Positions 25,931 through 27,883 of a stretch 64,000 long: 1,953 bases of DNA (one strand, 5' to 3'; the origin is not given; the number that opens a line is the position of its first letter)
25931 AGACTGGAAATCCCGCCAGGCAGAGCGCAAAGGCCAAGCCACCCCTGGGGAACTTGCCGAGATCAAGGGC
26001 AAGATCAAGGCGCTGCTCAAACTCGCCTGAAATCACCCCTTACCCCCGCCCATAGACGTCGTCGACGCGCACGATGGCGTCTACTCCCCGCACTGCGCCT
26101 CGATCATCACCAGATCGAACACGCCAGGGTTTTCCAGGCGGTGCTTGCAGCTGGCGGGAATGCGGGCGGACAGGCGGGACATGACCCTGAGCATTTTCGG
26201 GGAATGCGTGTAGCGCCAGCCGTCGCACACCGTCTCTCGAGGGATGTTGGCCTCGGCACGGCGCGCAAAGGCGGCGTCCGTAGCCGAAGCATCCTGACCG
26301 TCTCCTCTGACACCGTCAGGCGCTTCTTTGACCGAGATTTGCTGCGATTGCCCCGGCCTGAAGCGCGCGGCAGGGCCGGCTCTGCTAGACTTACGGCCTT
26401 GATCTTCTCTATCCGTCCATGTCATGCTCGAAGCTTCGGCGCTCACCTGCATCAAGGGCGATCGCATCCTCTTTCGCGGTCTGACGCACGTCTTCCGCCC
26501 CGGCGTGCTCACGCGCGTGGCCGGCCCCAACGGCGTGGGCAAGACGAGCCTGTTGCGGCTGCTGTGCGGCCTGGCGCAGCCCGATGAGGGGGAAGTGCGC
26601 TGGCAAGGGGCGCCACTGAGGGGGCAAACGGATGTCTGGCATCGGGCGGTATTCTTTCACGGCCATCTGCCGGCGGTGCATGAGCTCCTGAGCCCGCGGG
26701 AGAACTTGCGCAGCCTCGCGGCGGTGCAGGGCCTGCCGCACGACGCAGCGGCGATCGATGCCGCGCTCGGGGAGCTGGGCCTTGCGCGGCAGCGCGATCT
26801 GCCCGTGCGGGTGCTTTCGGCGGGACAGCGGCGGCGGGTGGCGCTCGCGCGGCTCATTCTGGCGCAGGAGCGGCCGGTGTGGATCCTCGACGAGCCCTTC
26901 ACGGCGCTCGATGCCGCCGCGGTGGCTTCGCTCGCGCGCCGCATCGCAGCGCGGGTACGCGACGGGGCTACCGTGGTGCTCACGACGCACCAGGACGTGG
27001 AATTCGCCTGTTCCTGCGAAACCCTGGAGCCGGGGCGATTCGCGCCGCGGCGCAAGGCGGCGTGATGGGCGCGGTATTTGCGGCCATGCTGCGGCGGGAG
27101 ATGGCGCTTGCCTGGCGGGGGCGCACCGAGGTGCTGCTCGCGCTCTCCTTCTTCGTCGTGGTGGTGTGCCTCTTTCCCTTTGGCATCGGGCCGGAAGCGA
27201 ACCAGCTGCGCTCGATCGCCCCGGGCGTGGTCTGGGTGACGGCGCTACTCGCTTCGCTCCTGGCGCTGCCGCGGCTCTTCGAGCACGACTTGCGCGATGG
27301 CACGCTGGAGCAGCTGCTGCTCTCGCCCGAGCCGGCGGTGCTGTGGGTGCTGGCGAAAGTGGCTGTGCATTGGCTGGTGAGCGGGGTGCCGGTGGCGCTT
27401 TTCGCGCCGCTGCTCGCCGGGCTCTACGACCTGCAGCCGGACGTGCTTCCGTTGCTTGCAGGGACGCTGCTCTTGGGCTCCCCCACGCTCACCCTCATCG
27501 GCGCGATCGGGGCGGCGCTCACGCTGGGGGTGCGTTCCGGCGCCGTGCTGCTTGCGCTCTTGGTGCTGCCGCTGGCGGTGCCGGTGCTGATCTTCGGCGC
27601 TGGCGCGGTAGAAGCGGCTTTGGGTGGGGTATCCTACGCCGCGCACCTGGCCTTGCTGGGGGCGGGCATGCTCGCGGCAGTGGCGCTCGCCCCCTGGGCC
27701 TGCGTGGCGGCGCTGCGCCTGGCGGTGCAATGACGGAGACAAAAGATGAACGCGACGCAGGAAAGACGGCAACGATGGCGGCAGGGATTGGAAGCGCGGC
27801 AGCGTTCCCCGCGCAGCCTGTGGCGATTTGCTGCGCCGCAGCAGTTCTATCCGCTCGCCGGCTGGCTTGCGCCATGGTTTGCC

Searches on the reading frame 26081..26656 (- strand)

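Call 34: search_protein_families(library=pfam, proteins=[window:26081-26656:-], max_evalue=0.01)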
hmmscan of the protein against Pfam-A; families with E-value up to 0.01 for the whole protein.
window:26081-26656:- (191 aa): 1 family
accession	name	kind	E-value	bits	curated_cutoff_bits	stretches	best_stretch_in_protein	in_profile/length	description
PF01050.24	MannoseP_isomer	-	0.007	17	23.6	1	153-191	66-104/116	Mannose-6-phosphate isomerase C-terminal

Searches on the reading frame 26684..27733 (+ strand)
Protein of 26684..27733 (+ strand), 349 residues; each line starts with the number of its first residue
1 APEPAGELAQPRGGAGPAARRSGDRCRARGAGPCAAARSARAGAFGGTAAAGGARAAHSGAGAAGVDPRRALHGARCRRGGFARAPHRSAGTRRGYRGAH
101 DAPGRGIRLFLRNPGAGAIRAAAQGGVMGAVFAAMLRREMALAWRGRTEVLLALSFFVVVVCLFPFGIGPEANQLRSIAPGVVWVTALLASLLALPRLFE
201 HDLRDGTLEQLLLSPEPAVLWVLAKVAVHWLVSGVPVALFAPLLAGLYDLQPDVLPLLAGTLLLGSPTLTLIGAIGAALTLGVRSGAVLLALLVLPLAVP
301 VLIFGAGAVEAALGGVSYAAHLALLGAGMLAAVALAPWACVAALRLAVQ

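Call 70: search_protein_families(library=pfam, proteins=[window:26684-27733:+], max_evalue=0.001)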
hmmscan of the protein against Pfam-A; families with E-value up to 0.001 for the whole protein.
window:26684-27733:+ (349 aa): 1 family
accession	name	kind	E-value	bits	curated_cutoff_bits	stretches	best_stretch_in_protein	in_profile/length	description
PF03379.19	CcmB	-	1.3e-66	224.6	24.9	1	133-345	2-214/215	CcmB protein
